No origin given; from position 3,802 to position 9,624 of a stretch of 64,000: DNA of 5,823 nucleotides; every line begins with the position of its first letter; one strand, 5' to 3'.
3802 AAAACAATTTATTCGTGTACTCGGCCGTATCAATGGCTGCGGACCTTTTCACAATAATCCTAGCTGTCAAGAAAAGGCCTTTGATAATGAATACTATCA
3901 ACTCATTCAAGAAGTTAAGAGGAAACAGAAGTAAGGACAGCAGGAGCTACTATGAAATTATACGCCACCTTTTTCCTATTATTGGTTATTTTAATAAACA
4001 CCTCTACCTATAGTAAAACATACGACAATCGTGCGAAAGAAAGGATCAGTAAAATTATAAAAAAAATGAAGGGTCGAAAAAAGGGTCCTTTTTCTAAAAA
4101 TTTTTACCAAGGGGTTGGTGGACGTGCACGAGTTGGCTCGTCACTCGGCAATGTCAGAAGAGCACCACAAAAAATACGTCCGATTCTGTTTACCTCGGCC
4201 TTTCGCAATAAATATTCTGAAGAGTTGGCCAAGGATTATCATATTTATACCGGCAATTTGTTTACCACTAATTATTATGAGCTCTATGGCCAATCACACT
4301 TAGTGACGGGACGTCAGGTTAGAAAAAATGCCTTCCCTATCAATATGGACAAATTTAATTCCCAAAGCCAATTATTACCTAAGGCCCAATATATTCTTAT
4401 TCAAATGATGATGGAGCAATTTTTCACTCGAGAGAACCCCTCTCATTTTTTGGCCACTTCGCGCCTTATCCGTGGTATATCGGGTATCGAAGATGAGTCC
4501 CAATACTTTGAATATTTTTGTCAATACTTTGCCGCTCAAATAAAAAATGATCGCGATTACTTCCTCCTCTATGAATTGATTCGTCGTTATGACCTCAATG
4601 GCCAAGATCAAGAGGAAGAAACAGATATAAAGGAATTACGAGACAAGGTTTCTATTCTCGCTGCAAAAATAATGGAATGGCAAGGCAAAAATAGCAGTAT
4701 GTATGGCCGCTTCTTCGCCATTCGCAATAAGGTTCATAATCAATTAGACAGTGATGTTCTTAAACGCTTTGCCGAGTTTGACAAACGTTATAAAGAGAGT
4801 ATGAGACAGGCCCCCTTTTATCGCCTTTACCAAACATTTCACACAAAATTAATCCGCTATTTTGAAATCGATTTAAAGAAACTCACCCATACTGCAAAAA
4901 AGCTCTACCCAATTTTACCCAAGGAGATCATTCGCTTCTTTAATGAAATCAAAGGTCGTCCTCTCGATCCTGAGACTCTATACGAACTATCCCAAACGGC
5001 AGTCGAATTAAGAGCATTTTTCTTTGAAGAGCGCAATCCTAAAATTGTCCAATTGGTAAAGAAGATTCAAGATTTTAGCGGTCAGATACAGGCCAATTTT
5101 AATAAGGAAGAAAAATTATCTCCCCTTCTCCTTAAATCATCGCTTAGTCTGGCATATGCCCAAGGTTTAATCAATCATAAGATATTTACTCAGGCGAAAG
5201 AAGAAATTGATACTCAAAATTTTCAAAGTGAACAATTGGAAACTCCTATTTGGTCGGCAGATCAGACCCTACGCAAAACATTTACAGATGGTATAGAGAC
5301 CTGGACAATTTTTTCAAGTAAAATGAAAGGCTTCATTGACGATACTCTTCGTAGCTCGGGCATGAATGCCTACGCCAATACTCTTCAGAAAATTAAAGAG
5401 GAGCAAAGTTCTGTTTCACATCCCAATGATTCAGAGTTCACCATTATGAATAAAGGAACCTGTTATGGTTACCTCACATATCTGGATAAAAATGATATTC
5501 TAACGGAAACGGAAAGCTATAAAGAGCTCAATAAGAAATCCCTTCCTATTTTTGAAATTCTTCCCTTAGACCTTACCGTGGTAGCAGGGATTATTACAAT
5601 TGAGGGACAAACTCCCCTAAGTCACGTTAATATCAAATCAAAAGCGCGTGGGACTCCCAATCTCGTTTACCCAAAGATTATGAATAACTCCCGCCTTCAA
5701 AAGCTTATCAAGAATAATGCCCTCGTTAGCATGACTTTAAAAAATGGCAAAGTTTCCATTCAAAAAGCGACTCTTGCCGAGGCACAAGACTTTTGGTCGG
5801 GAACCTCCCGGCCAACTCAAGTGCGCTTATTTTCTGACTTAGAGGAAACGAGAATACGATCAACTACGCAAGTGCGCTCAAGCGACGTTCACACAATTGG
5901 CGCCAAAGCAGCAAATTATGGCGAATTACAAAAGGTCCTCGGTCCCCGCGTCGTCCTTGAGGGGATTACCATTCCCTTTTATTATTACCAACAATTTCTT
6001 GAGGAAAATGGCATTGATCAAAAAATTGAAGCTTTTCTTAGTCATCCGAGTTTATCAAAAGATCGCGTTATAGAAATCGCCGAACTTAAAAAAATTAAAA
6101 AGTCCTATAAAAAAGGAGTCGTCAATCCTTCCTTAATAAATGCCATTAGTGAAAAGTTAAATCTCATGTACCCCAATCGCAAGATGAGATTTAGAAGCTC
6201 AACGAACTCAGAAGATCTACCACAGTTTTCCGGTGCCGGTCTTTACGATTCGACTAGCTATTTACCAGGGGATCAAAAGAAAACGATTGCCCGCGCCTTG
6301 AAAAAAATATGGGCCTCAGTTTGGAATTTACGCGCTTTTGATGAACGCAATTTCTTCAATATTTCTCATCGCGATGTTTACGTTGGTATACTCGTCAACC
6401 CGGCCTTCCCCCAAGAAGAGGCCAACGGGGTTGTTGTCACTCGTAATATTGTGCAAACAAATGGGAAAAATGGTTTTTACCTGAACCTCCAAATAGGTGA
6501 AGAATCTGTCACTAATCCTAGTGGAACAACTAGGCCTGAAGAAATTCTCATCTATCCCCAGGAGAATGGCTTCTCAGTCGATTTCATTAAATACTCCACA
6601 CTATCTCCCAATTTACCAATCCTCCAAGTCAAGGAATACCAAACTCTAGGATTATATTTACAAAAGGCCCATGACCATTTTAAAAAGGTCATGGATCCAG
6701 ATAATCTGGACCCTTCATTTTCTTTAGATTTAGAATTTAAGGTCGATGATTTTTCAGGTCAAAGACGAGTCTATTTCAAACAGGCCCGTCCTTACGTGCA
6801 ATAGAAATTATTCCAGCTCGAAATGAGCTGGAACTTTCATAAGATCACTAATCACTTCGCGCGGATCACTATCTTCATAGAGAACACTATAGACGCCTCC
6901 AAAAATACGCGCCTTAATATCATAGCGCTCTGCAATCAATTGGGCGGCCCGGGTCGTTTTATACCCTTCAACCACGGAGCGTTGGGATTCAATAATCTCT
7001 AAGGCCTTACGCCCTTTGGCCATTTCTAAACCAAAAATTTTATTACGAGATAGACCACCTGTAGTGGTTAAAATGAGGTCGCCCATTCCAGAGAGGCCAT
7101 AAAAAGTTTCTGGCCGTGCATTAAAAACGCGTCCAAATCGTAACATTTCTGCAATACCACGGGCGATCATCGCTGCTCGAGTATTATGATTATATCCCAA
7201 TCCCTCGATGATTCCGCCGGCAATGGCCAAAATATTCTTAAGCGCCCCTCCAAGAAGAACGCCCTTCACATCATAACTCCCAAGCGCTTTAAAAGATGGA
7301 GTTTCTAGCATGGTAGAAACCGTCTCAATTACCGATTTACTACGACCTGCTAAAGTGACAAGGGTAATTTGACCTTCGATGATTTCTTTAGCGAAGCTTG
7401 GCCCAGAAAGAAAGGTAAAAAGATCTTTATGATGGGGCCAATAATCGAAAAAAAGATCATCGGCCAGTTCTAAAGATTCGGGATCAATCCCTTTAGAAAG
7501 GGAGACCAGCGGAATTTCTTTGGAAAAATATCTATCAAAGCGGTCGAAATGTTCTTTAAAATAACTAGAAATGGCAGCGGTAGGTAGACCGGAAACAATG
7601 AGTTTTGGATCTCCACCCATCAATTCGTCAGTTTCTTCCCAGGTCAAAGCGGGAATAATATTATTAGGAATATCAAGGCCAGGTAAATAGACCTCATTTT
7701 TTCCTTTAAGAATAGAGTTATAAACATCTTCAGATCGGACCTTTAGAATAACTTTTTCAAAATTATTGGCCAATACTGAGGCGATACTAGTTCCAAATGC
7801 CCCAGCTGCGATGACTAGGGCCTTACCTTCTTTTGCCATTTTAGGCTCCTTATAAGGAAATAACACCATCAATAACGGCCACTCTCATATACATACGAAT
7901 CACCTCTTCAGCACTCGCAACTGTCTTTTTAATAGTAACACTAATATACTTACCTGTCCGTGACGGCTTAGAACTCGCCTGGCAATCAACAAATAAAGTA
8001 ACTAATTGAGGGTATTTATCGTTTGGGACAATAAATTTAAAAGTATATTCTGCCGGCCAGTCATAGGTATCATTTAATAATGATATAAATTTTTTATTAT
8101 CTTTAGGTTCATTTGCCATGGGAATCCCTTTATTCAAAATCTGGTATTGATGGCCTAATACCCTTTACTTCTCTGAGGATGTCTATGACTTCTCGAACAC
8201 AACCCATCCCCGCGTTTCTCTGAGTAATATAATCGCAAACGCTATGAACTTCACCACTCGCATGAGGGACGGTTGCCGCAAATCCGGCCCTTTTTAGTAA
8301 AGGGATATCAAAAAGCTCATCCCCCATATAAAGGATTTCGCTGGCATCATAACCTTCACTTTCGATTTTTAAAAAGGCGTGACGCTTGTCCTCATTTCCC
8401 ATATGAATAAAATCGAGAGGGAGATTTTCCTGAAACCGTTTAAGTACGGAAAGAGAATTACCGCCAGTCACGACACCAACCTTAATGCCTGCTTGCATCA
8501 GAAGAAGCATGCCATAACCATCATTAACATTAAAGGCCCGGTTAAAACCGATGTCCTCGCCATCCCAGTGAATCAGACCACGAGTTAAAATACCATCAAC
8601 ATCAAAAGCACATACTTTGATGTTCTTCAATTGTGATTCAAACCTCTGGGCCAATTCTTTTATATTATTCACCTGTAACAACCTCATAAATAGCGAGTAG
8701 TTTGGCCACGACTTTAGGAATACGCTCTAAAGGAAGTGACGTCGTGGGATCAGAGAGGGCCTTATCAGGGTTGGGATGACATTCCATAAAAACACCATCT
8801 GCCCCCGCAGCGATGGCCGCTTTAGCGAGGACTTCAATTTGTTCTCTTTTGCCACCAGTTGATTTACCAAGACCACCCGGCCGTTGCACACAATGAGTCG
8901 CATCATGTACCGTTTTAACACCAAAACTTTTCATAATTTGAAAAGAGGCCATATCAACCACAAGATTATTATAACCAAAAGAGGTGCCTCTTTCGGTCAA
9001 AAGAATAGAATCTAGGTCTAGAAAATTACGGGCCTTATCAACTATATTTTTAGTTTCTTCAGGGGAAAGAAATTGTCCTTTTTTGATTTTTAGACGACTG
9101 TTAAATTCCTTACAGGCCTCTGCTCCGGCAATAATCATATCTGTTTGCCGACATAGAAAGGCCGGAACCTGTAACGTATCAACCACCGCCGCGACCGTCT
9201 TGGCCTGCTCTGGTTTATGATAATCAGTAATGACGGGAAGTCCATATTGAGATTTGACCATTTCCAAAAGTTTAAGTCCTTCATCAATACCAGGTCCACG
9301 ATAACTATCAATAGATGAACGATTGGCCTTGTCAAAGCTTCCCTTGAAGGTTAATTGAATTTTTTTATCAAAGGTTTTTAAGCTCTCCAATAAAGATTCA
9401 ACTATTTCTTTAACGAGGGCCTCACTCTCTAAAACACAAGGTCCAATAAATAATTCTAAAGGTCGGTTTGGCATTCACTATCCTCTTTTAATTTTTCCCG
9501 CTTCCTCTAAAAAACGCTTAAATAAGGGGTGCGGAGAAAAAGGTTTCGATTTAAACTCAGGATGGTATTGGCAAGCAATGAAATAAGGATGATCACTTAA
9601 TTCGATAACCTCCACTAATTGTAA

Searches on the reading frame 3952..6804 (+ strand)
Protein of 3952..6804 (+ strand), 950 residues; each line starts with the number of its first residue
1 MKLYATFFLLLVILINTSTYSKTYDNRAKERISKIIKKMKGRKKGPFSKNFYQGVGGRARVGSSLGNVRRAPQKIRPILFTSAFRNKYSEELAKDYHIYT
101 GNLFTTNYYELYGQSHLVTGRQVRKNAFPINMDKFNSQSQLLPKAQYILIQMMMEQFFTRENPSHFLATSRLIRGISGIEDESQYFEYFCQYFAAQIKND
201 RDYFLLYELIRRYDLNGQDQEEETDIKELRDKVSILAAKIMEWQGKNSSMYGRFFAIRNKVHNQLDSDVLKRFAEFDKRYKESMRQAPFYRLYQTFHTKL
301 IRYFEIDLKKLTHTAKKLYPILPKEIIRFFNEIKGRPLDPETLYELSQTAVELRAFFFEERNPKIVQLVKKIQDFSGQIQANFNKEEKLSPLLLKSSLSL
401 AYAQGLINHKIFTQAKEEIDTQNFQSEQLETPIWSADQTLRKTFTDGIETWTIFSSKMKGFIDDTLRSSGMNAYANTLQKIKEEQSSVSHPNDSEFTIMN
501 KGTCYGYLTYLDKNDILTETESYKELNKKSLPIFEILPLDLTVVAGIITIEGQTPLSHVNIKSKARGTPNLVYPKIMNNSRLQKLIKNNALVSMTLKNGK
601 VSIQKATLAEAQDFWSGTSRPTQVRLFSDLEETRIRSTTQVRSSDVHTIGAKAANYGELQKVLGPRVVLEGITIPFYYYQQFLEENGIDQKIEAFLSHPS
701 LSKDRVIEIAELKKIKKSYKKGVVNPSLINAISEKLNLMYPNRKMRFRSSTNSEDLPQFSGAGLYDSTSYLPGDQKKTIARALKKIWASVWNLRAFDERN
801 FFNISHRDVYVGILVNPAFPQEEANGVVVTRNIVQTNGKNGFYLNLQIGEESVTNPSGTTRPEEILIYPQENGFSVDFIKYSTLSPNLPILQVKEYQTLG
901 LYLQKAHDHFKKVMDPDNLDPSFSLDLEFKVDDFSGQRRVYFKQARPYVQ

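Call 42: search_protein_families(library=pfam, proteins=[window:3952-6804:+], max_evalue=0.00001)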
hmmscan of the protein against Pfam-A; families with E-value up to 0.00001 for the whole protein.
window:3952-6804:+ (950 aa): 1 family
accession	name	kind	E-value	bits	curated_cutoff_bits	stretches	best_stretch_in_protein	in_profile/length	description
PF01326.24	PPDK_N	-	3.7e-23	82.8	27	1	648-853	3-211/328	Pyruvate phosphate dikinase, AMP/ATP-binding domain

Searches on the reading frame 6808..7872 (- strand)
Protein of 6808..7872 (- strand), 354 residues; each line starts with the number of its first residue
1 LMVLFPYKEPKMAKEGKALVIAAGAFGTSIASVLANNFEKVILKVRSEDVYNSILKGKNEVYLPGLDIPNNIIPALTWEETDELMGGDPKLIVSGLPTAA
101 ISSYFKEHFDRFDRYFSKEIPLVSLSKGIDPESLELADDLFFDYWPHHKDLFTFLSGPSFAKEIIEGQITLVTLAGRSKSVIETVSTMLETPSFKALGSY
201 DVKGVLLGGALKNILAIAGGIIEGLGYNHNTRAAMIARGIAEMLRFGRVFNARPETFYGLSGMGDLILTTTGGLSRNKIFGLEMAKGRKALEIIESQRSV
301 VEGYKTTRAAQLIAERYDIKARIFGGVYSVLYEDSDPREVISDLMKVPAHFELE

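Call 42: search_protein_families(library=pfam, proteins=[window:6808-7872:-], max_evalue=0.00001)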
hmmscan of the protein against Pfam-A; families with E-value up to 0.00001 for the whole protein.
window:6808-7872:- (354 aa): 3 families
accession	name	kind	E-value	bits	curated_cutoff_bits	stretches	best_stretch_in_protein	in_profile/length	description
PF07479.19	NAD_Gly3P_dh_C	-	6e-48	163.1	25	1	201-341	1-141/142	NAD-dependent glycerol-3-phosphate dehydrogenase C-terminus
PF01210.29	NAD_Gly3P_dh_N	-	1.3e-22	81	23.1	1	20-179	4-155/158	NAD-dependent glycerol-3-phosphate dehydrogenase N-terminus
PF20618.3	GPD_NAD_C_bact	-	1.1e-15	58.3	27.6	1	261-324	1-63/66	Bacterial GPD, NAD-dependent C-terminal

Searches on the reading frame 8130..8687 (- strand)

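Call 42: search_protein_families(library=pfam, proteins=[window:8130-8687:-], max_evalue=0.00001)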
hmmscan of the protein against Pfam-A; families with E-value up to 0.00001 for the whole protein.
window:8130-8687:- (185 aa): 2 families
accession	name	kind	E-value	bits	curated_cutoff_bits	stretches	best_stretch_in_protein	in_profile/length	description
PF08282.18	Hydrolase_3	-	4.4e-07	30.3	20.9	1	100-162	187-250/255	haloacid dehalogenase-like hydrolase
PF00702.32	Hydrolase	-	9.7e-07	29.8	26.4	0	63-135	110-191/191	haloacid dehalogenase-like hydrolase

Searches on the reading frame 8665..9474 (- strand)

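Call 42: search_protein_families(library=pfam, proteins=[window:8665-9474:-], max_evalue=0.00001)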
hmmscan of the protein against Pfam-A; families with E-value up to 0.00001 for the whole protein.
window:8665-9474:- (269 aa): 1 family
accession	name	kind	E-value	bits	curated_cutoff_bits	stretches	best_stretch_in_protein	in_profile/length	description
PF00793.26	DAHP_synth_1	-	2e-54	184.8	25.5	1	5-251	17-253/270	DAHP synthetase I family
